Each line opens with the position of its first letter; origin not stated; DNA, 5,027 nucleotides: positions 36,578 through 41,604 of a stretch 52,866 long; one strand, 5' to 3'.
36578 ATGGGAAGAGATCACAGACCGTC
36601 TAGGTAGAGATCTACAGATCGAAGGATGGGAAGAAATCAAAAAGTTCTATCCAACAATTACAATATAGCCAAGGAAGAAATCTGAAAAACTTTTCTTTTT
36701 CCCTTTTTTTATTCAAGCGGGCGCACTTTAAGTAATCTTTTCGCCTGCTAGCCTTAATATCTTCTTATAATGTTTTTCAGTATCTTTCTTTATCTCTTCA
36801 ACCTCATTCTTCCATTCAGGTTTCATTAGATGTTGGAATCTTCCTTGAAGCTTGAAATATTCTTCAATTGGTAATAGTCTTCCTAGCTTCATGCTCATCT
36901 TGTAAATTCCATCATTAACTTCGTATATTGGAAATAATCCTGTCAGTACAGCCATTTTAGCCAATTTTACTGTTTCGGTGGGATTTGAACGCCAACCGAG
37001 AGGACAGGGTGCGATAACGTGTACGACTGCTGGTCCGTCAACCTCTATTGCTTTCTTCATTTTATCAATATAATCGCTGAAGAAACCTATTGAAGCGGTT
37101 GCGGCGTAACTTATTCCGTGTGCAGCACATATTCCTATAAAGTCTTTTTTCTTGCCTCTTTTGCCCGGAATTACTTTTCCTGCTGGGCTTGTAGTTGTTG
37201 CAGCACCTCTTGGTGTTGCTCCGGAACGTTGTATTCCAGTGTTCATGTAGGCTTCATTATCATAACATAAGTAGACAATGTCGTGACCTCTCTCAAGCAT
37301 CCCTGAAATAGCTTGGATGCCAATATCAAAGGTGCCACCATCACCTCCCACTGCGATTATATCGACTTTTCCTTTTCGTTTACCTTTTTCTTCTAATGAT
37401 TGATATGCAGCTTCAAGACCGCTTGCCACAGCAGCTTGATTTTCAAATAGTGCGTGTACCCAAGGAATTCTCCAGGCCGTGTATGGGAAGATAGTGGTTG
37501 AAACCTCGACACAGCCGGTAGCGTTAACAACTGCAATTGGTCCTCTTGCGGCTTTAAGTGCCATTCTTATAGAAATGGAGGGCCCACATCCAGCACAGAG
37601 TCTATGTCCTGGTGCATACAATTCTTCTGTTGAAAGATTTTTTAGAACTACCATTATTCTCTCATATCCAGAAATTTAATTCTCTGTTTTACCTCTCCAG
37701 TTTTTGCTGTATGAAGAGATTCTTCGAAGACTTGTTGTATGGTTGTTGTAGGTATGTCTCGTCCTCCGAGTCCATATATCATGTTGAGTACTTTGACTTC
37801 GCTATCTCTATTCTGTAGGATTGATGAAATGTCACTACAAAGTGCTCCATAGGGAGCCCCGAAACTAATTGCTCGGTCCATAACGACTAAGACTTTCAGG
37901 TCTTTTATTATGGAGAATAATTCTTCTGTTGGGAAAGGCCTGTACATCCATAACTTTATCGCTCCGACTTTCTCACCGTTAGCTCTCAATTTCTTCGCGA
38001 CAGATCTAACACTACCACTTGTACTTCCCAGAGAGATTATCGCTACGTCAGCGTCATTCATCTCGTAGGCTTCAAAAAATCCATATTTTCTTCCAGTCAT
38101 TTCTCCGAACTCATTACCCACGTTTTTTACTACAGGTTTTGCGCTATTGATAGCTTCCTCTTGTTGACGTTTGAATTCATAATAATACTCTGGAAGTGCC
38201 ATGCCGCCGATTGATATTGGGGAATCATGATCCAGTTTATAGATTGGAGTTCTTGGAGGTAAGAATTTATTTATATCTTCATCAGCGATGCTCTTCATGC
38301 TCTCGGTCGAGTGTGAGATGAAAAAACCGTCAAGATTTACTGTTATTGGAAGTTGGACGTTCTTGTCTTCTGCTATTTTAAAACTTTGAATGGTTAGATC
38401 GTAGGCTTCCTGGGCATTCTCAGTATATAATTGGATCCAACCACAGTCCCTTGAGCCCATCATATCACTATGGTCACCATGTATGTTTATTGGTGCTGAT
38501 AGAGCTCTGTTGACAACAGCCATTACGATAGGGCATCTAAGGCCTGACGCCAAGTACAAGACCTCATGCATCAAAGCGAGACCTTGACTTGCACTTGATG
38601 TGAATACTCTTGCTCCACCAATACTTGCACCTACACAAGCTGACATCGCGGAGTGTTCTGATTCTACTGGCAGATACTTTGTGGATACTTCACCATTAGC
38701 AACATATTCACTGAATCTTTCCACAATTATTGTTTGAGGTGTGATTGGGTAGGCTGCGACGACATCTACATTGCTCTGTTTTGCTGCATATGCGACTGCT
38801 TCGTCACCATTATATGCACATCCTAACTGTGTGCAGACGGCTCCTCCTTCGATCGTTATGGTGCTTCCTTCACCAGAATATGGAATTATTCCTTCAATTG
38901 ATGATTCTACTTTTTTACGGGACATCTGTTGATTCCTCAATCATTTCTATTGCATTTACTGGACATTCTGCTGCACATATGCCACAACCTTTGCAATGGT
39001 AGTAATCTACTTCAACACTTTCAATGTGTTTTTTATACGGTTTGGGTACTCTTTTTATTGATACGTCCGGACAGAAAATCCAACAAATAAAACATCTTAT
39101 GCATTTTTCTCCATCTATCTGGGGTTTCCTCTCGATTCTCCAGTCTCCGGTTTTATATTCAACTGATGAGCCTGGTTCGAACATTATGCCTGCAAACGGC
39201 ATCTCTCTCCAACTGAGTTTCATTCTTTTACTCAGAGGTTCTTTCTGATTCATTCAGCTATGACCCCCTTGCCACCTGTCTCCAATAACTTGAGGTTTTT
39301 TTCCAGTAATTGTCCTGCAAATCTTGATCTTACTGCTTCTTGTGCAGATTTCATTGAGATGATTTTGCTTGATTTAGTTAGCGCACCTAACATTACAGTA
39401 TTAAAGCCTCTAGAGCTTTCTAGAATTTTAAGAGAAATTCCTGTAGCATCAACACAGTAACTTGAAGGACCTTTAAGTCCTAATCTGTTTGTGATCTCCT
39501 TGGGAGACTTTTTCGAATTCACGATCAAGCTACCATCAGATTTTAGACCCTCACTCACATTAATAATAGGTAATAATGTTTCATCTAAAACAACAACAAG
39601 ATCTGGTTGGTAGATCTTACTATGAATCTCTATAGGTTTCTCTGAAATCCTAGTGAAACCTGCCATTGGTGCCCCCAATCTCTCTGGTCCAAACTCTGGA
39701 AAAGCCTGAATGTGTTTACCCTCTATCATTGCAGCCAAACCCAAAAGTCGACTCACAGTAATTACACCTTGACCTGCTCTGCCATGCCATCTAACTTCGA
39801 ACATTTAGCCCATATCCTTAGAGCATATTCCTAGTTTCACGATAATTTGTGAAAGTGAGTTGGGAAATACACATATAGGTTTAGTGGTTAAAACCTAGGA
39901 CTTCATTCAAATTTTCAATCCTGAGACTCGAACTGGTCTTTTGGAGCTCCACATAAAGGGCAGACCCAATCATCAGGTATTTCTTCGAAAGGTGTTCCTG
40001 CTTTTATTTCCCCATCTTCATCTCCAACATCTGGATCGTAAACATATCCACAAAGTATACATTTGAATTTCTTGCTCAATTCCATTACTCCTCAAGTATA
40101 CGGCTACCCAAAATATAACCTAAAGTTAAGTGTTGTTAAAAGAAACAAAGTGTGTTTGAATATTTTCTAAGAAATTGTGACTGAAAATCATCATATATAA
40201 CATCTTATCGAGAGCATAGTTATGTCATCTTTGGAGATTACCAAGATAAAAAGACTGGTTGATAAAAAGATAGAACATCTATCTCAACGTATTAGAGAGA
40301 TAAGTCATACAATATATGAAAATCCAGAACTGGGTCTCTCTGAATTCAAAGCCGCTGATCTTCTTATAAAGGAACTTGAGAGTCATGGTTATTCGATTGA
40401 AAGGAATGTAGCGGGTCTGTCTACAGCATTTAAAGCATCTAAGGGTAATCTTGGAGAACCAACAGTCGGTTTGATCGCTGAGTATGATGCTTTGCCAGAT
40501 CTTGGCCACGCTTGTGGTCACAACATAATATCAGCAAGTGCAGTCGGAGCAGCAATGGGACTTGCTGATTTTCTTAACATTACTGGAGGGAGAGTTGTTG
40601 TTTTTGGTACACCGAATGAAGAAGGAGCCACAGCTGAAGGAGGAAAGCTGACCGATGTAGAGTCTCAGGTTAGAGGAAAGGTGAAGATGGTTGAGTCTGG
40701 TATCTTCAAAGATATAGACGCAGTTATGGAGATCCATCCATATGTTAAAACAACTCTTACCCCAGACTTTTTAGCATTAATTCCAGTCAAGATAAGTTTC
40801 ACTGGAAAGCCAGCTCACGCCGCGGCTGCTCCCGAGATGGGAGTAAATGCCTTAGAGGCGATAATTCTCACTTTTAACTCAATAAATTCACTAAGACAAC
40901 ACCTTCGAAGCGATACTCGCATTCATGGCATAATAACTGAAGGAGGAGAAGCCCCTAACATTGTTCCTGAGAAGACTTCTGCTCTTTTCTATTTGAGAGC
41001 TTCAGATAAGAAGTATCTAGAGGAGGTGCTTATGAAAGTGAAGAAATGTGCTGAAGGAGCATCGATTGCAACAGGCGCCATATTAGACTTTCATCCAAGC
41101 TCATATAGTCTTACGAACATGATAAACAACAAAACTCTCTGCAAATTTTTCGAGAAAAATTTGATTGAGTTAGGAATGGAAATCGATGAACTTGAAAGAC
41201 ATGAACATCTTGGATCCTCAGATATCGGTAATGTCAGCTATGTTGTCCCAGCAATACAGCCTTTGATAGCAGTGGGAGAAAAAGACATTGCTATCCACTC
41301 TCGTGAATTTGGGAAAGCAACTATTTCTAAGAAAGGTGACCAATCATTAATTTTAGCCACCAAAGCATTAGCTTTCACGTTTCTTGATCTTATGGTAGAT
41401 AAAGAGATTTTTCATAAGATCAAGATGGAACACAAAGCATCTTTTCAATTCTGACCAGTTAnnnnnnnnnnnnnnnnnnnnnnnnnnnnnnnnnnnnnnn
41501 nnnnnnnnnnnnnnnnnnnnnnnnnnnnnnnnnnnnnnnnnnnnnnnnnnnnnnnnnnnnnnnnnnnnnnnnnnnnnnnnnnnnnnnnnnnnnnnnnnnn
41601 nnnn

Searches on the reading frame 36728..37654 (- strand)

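Call 61: search_protein_families(library=pfam, proteins=[window:36728-37654:-], max_evalue=0.00001)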
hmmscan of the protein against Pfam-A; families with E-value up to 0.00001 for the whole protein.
window:36728-37654:- (308 aa): 1 family
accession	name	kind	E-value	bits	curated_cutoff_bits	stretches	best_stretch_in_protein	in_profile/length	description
PF02775.26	TPP_enzyme_C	-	1.4e-21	77.3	21.9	1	46-213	2-151/151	Thiamine pyrophosphate enzyme, C-terminal TPP binding domain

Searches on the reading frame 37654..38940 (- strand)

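Call 61: search_protein_families(library=pfam, proteins=[window:37654-38940:-], max_evalue=0.00001)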
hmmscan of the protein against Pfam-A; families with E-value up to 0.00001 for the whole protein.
window:37654-38940:- (428 aa): 3 families
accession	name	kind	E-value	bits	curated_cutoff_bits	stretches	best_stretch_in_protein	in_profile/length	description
PF01855.24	POR_N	-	2.3e-74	250.5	27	1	52-274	2-229/231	Pyruvate flavodoxin/ferredoxin oxidoreductase, thiamine diP-bdg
PF17147.9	PFOR_II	-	1.3e-27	96.6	27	1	297-398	1-99/102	Pyruvate:ferredoxin oxidoreductase core domain II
PF02780.25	Transketolase_C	-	8.8e-06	26.1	25.9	0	296-382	9-96/124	Transketolase, C-terminal domain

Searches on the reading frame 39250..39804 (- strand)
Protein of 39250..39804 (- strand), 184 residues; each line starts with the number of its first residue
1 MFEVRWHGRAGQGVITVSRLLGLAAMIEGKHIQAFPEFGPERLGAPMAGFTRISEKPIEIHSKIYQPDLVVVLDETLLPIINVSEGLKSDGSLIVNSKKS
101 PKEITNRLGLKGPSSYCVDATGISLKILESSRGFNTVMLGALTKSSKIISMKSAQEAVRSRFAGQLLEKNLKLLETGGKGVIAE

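Call 61: search_protein_families(library=pfam, proteins=[window:39250-39804:-], max_evalue=0.00001)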
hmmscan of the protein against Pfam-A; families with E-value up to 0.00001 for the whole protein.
window:39250-39804:- (184 aa): 1 family
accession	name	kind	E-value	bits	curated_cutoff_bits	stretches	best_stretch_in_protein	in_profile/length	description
PF01558.24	POR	-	9.8e-38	130.4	27.4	1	10-177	1-171/173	Pyruvate ferredoxin/flavodoxin oxidoreductase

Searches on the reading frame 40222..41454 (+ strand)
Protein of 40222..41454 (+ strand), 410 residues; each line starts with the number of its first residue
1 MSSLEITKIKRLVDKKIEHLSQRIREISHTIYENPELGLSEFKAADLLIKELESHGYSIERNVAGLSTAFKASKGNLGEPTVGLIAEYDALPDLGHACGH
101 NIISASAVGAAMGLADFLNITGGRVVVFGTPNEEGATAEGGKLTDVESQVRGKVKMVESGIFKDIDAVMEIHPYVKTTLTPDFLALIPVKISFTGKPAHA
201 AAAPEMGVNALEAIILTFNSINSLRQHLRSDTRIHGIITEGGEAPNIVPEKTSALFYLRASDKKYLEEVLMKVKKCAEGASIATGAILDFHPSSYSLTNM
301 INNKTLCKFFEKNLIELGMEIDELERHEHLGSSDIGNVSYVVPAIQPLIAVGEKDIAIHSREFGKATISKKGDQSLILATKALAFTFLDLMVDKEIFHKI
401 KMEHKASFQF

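Call 62: search_protein_families(library=pfam, proteins=[window:40222-41454:+], max_evalue=0.00001)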
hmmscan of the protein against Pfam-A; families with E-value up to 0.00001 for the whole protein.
window:40222-41454:+ (410 aa): 2 families
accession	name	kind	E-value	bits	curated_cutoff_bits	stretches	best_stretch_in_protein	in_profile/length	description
PF07687.19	M20_dimer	-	3.1e-11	43.6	21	1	189-278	9-100/107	Peptidase dimerisation domain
PF01546.33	Peptidase_M20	-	1e-06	29.3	24.6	1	86-345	4-171/206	Peptidase family M20/M25/M40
